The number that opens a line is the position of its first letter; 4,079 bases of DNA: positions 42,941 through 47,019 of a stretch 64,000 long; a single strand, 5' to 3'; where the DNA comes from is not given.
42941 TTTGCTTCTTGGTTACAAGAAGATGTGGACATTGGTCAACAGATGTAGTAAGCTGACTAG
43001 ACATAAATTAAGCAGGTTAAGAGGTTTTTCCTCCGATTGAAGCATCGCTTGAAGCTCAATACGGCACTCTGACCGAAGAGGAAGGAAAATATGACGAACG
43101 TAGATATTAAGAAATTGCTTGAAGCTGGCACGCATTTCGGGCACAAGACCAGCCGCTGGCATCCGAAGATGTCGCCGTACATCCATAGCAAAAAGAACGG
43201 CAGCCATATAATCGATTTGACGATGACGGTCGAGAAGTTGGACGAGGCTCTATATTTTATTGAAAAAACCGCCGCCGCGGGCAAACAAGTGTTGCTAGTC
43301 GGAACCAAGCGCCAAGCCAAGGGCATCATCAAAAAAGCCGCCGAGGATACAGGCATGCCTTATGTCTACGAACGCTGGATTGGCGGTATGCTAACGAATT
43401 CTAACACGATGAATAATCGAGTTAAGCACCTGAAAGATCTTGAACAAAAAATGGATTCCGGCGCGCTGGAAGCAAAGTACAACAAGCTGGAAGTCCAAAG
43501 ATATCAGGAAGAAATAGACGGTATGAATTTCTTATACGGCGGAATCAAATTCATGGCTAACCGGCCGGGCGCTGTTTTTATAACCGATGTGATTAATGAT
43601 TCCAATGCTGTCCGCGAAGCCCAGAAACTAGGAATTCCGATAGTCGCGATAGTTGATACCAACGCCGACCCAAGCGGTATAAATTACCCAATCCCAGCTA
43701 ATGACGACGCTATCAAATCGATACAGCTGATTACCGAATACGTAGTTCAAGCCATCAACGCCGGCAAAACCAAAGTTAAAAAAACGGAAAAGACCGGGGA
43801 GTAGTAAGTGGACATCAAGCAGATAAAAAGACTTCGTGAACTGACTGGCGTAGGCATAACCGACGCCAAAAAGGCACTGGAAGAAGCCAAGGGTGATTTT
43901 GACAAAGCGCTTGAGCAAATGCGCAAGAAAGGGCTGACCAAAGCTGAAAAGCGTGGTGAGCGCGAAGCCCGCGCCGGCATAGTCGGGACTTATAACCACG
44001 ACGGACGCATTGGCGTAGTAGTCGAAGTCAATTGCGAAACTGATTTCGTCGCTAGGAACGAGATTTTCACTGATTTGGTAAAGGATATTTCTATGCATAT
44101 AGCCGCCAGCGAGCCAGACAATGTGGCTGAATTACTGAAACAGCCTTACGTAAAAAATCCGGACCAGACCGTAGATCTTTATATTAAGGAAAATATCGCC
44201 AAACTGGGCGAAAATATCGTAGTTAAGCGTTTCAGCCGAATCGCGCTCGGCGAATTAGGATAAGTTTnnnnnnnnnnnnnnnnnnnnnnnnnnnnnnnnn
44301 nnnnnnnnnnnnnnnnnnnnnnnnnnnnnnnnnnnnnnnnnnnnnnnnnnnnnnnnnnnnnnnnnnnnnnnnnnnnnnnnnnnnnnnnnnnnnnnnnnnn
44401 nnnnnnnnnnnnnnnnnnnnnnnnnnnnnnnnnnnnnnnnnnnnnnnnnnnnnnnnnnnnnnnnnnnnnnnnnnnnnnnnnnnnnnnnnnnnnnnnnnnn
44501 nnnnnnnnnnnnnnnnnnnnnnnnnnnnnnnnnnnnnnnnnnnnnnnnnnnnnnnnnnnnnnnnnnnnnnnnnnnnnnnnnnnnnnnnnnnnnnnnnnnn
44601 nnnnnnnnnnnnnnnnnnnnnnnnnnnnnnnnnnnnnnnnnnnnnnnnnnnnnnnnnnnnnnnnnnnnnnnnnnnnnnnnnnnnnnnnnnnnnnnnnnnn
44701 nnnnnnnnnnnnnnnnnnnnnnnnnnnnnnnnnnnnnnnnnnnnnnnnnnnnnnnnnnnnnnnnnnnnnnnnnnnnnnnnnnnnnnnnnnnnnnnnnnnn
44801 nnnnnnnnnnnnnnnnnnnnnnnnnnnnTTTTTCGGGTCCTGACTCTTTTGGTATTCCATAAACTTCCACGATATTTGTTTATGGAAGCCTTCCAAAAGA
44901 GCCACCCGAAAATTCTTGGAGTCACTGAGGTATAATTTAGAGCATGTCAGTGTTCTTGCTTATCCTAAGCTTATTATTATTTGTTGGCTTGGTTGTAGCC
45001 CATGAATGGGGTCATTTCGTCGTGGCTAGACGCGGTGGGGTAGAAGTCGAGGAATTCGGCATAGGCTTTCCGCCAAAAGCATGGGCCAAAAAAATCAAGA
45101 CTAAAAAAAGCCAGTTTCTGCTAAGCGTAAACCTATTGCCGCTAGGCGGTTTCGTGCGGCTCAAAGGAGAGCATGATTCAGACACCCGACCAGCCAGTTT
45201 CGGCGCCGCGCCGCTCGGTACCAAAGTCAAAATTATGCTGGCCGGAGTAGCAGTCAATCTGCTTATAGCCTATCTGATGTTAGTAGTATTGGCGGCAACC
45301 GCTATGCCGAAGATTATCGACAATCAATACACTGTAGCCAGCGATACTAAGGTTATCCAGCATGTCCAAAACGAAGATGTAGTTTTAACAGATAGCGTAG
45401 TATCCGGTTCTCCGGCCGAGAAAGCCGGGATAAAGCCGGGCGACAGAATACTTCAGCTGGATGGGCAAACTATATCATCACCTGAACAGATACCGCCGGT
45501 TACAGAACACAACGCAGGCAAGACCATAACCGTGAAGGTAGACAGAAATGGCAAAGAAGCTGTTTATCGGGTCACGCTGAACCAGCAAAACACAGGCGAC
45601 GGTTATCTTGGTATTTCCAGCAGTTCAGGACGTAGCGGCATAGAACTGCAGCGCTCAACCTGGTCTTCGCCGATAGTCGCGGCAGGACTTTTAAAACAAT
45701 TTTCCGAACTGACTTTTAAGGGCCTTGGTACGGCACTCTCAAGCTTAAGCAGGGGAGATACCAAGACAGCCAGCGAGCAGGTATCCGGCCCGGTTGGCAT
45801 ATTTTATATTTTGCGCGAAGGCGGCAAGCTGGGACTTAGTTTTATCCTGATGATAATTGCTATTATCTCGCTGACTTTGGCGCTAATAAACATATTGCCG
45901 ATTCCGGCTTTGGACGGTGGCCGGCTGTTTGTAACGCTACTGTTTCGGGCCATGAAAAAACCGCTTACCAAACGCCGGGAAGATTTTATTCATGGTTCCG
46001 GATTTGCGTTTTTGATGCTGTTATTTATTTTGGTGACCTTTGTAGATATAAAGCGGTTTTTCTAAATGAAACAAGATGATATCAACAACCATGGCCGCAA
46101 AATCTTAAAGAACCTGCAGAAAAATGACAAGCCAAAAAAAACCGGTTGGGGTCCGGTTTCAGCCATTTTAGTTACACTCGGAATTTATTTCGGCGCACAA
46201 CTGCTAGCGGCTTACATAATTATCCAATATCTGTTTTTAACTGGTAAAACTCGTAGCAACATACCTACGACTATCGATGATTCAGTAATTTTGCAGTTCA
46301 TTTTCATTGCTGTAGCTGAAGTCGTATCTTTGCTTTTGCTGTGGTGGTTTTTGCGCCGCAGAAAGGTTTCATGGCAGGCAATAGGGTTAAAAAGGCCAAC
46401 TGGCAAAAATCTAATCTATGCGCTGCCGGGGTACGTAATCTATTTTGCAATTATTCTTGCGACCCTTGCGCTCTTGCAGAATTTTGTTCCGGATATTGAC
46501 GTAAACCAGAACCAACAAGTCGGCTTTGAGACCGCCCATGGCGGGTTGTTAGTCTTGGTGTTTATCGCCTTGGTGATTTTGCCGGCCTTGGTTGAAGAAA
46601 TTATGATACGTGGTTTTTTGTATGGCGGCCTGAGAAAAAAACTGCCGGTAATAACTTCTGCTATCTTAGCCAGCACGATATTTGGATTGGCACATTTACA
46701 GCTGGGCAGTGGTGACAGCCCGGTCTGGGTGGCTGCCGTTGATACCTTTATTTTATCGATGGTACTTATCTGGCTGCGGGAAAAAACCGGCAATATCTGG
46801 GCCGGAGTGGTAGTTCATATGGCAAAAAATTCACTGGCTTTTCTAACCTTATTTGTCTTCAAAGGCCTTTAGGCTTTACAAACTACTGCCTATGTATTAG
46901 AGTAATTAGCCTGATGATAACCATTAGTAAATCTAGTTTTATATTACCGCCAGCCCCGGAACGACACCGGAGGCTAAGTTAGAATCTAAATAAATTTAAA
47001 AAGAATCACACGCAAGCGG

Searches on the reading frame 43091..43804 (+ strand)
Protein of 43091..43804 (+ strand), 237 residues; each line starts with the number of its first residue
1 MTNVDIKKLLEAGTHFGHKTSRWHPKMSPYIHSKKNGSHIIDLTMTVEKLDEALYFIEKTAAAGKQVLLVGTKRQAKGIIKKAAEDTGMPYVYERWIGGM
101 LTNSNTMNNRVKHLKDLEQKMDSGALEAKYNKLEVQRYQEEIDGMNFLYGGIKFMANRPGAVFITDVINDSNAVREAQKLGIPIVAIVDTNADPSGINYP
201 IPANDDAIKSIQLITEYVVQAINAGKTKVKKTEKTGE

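Call 13: find_encoding_contigs(protein=window:43091-43804:+, flank=3000, max_places=10)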
Protein window:43091-43804:+ (237 aa): no gene with exactly this product is on record in the collection.

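Call 17: find_homologous_proteins(query=window:43091-43804:+)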
Query window:43091-43804:+ (237 aa): 8000 proteins with E <= 0.001 among 8000 candidates; the best 120 are listed.
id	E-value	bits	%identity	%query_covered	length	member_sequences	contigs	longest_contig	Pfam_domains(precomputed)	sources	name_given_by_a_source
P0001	1.2e-152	524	100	100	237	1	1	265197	PF00318.26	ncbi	-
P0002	9.1e-129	446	84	100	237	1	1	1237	PF00318.26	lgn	-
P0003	1.2e-128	445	82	99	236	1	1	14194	PF00318.26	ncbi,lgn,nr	ncbi:MAG TPA: 30S ribosomal protein S2 [Candidatus Saccharimonadales bacterium]|nr:30S ribosomal pro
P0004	4.3e-128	443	82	99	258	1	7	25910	PF00318.26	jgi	jgi:small subunit ribosomal protein S2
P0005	5.0e-128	443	84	99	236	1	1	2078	PF00318.26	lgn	-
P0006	5.6e-128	443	81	100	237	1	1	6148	PF00318.26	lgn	-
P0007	1.2e-127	442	83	99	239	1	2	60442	PF00318.26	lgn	-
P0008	1.8e-126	438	82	99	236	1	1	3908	PF00318.26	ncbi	-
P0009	3.2e-126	437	83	99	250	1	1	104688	PF00318.26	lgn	-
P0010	2.2e-125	435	82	95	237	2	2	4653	PF00318.26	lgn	-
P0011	5.9e-125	433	83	94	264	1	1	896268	PF00318.26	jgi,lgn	jgi:small subunit ribosomal protein S2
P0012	1.5e-124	432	80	100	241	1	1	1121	PF00318.26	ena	-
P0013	3.8e-124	431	82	99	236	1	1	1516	PF00318.26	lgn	-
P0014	5.7e-124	430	81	98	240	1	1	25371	PF00318.26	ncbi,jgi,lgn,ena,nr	ncbi:MAG TPA: 30S ribosomal protein S2 [Patescibacteria group bacterium]|nr:30S ribosomal protein S2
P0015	1.1e-123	429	81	99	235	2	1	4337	PF00318.26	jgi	jgi:small subunit ribosomal protein S2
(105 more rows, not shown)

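Call 18: find_encoding_contigs(protein=P0001, flank=10000, max_places=5)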
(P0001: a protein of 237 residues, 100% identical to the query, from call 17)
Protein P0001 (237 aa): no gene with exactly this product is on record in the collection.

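Call 19: find_encoding_contigs(protein=P0003, flank=3000, max_places=3)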
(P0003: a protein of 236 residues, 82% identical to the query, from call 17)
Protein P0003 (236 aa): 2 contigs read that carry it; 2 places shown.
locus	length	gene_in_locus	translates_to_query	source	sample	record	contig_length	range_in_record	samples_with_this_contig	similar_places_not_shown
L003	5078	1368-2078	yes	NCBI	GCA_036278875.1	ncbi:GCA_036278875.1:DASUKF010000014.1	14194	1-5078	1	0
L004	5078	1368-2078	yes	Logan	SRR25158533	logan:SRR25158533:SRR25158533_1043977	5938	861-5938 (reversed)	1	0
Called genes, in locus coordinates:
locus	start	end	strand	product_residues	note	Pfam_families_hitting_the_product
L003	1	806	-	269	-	PF03462:PCRF, PF00472:RF-1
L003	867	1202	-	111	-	PF01197:Ribosomal_L31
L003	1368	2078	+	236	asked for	PF00318:Ribosomal_S2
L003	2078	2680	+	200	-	PF00889:EF_TS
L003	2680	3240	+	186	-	PF01765:RRF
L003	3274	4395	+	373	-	PF02163:Peptidase_M50, PF00595:PDZ (weak), PF13180:PDZ_2, PF17820:PDZ_6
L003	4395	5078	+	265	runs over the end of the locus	PF02517:Rce1-like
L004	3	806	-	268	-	?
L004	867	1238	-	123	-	PF01197:Ribosomal_L31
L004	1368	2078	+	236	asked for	PF00318:Ribosomal_S2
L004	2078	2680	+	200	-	PF00889:EF_TS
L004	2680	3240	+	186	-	PF01765:RRF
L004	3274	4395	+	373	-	PF02163:Peptidase_M50, PF00595:PDZ (weak), PF13180:PDZ_2, PF17820:PDZ_6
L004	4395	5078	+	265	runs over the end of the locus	PF02517:Rce1-like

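Call 20: find_encoding_contigs(protein=P0007, flank=3000, max_places=3)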
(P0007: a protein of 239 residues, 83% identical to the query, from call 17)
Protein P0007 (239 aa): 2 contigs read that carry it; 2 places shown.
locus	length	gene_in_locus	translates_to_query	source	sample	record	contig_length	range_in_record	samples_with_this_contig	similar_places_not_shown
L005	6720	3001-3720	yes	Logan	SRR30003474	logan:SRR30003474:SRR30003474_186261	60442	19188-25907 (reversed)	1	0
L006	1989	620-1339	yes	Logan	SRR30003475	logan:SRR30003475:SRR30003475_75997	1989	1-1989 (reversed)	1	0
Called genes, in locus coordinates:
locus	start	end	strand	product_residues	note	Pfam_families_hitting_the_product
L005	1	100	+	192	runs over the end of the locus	-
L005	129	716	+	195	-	-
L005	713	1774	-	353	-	PF03462:PCRF, PF00472:RF-1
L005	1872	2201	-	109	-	PF01197:Ribosomal_L31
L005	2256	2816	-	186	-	PF00196:GerE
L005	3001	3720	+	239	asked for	PF00318:Ribosomal_S2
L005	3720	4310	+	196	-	PF00889:EF_TS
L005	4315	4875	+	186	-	PF01765:RRF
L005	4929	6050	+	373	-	PF02163:Peptidase_M50, PF00595:PDZ (faint), PF13180:PDZ_2, PF17820:PDZ_6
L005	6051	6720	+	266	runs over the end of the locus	PF02517:Rce1-like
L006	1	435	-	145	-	?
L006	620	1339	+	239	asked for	PF00318:Ribosomal_S2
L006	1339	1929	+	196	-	PF00889:EF_TS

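Call 27: find_encoding_contigs(protein=P0002, flank=3000, max_places=3)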
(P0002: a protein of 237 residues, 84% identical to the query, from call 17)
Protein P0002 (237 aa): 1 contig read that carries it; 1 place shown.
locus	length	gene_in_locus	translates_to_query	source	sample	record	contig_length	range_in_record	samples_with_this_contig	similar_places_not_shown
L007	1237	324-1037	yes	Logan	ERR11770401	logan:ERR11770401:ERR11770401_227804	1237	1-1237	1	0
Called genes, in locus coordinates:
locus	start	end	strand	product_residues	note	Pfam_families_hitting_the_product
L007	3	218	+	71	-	?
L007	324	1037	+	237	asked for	PF00318:Ribosomal_S2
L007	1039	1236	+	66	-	?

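Call 28: find_encoding_contigs(protein=P0005, flank=3000, max_places=3)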
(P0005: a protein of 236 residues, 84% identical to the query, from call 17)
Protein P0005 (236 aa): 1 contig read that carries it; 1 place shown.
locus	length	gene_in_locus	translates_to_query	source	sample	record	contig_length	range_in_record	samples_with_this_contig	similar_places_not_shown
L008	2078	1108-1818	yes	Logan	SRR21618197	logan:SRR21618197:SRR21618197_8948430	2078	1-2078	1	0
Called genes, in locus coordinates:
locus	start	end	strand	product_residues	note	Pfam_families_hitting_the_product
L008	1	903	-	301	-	?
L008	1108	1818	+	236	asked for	PF00318:Ribosomal_S2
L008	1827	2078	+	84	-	?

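Call 29: find_encoding_contigs(protein=P0006, flank=3000, max_places=3)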
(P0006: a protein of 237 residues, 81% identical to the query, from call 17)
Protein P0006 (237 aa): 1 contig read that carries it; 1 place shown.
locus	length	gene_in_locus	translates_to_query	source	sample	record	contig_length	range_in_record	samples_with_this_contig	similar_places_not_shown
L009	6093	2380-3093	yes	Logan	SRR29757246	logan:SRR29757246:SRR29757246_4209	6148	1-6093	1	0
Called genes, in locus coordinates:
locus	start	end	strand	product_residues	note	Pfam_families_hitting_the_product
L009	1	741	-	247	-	?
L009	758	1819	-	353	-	PF03462:PCRF, PF00472:RF-1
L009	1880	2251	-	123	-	PF01197:Ribosomal_L31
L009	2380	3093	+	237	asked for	PF00318:Ribosomal_S2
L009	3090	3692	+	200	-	PF00889:EF_TS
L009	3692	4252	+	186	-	PF01765:RRF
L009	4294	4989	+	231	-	PF01255:Prenyltransf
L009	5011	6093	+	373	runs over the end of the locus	PF02163:Peptidase_M50, PF00595:PDZ (weak), PF13180:PDZ_2, PF17820:PDZ_6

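Call 30: find_encoding_contigs(protein=P0009, flank=3000, max_places=3)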
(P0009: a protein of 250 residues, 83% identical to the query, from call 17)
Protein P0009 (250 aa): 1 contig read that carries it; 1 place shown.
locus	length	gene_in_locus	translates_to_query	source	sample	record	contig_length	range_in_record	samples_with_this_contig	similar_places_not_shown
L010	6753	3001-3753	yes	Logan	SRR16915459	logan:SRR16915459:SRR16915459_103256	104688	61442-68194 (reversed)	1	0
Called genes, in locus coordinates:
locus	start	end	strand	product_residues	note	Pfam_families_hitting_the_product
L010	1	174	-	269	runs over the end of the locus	PF17827:PrmC_N, PF05175:MTS, PF06325:PrmA, PF12847:Methyltransf_18 (faint), PF13649:Methyltransf_25, PF13847:Methyltransf_31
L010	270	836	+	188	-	-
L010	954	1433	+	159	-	-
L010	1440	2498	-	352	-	PF03462:PCRF, PF00472:RF-1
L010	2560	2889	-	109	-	PF01197:Ribosomal_L31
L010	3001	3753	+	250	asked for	PF00318:Ribosomal_S2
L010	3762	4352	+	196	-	PF00889:EF_TS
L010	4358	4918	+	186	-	PF01765:RRF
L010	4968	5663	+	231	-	PF01255:Prenyltransf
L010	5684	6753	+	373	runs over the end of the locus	PF02163:Peptidase_M50, PF13180:PDZ_2, PF17820:PDZ_6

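Call 69: find_encoding_contigs(protein=P0011, flank=2500, max_places=2)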
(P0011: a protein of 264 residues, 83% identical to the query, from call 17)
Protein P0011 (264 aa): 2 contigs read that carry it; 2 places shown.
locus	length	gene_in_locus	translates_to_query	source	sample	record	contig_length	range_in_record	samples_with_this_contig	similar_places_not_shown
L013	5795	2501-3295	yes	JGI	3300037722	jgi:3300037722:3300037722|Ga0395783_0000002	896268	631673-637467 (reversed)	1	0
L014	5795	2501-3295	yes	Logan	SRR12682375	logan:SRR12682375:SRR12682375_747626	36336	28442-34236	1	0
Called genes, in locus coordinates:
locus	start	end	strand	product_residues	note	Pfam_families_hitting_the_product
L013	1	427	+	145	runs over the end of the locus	-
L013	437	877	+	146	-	-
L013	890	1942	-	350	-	PF03462:PCRF, PF00472:RF-1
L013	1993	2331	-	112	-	PF01197:Ribosomal_L31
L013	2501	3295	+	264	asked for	PF00318:Ribosomal_S2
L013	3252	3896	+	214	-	PF00889:EF_TS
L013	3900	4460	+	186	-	PF01765:RRF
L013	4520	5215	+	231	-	PF01255:Prenyltransf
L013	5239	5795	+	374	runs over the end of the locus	PF02163:Peptidase_M50, PF00595:PDZ (weak), PF13180:PDZ_2, PF17820:PDZ_6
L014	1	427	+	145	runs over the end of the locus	-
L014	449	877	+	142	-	-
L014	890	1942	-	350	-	PF03462:PCRF, PF00472:RF-1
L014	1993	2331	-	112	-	PF01197:Ribosomal_L31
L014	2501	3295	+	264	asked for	PF00318:Ribosomal_S2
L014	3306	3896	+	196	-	PF00889:EF_TS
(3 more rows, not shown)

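Call 70: find_encoding_contigs(protein=P0004, flank=2500, max_places=3)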
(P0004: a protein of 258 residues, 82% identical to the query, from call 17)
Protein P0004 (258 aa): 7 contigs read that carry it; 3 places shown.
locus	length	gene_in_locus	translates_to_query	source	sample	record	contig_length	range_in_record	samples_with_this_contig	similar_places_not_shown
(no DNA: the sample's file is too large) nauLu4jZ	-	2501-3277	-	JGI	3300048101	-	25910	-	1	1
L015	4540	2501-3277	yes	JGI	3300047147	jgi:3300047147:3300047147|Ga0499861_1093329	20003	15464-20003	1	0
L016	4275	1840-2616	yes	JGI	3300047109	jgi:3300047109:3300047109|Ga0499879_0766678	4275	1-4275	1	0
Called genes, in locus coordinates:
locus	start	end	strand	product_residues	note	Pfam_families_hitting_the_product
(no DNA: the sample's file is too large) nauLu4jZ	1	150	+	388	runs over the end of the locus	PF00089:Trypsin, PF13365:Trypsin_2, PF13180:PDZ_2, PF17820:PDZ_6 (weak)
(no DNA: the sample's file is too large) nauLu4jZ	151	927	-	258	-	PF17827:PrmC_N, PF04989:RMNT_CmcI (weak), PF05175:MTS, PF06325:PrmA, PF13649:Methyltransf_25, PF13847:Methyltransf_31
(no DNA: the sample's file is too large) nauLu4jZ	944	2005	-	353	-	PF03462:PCRF, PF00472:RF-1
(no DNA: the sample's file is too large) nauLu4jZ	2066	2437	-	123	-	PF01197:Ribosomal_L31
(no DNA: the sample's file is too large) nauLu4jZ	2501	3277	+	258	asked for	PF00318:Ribosomal_S2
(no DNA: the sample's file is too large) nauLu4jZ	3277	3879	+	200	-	PF00889:EF_TS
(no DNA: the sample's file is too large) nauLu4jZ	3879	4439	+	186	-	PF01765:RRF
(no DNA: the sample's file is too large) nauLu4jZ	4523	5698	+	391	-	-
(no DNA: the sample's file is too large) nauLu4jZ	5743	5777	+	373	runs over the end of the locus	PF02163:Peptidase_M50, PF13180:PDZ_2, PF00595:PDZ, PF17820:PDZ_6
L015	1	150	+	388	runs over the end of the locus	PF00089:Trypsin, PF13365:Trypsin_2, PF13180:PDZ_2, PF17820:PDZ_6 (weak)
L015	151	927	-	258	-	PF17827:PrmC_N, PF04989:RMNT_CmcI (weak), PF05175:MTS, PF06325:PrmA, PF13649:Methyltransf_25, PF13847:Methyltransf_31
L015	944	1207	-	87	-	PF00472:RF-1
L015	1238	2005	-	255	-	PF03462:PCRF, PF00472:RF-1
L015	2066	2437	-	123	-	PF01197:Ribosomal_L31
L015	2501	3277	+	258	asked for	PF00318:Ribosomal_S2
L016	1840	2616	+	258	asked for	PF00318:Ribosomal_S2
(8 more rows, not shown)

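Call 71: find_encoding_contigs(protein=P0010, flank=2500, max_places=2)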
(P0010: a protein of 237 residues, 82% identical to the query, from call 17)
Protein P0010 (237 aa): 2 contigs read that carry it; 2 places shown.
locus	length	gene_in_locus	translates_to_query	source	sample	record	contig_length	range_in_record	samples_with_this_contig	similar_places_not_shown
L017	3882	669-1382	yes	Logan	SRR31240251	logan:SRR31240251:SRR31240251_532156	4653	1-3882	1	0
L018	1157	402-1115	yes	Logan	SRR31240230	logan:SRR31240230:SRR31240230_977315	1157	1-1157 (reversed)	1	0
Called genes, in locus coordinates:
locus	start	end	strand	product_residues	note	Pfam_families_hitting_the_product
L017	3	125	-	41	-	?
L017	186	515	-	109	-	PF01197:Ribosomal_L31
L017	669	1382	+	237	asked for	PF00318:Ribosomal_S2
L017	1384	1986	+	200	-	PF00889:EF_TS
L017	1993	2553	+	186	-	PF01765:RRF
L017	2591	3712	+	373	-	PF02163:Peptidase_M50, PF00595:PDZ (weak), PF13180:PDZ_2, PF17820:PDZ_6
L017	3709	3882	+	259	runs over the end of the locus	PF02517:Rce1-like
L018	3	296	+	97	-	?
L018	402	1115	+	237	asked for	PF00318:Ribosomal_S2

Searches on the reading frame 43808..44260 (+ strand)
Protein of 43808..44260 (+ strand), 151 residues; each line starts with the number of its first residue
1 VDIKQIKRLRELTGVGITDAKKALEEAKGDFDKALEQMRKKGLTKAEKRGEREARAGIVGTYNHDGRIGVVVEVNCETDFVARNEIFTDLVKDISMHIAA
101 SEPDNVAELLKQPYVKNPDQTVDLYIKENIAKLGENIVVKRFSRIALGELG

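Call 54: search_protein_families(library=pfam, proteins=[window:43808-44260:+])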
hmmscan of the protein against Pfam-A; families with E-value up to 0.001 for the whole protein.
window:43808-44260:+ (151 aa): 1 family
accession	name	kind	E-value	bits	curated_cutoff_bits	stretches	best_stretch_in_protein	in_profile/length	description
PF00889.24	EF_TS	-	2.6e-22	79.9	27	1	69-146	1-76/204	Elongation factor TS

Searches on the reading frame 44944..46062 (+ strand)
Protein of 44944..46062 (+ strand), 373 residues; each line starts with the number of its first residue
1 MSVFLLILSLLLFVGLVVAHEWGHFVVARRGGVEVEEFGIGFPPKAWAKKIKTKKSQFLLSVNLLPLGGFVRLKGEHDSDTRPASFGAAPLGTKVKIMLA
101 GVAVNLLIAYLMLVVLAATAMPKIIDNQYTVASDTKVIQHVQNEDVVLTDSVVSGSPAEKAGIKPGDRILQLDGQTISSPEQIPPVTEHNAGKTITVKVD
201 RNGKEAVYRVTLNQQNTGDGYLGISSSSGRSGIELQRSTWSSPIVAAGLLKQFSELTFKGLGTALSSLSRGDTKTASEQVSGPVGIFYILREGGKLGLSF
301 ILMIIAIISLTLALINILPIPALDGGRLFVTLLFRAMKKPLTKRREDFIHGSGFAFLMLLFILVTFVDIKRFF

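Call 54: search_protein_families(library=pfam, proteins=[window:44944-46062:+])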
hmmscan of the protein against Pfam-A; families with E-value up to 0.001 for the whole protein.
window:44944-46062:+ (373 aa): 5 families
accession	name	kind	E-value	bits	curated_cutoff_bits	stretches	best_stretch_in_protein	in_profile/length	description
PF02163.28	Peptidase_M50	-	1.5e-44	152.4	27.2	1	10-360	3-221/221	Peptidase family M50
PF13180.12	PDZ_2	-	7.1e-14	52.3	27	1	138-212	5-80/80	PDZ domain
PF17820.7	PDZ_6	-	2.3e-11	43.7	27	1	151-201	4-54/54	PDZ domain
PF00595.29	PDZ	-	3e-07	31.2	23.2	1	147-179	27-59/81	PDZ domain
PF14685.13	PDZ_Tricorn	-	0.00012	22.5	25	1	155-205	30-82/88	Tricorn protease PDZ domain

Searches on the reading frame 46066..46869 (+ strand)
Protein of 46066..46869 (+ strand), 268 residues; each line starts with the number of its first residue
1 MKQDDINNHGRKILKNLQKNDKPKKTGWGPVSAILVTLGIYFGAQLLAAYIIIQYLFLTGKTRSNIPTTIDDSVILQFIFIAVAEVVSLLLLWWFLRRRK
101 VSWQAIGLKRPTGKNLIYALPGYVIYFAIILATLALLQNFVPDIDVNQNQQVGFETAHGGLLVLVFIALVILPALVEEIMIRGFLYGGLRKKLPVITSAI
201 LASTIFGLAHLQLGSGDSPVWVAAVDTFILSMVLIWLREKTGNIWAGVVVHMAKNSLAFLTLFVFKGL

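Call 54: search_protein_families(library=pfam, proteins=[window:46066-46869:+])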
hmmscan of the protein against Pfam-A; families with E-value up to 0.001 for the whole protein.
window:46066-46869:+ (268 aa): 1 family
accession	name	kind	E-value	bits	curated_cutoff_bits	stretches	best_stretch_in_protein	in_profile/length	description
PF02517.21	Rce1-like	-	6e-20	71.8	22.4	1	162-256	4-92/93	Type II CAAX prenyl endopeptidase Rce1-like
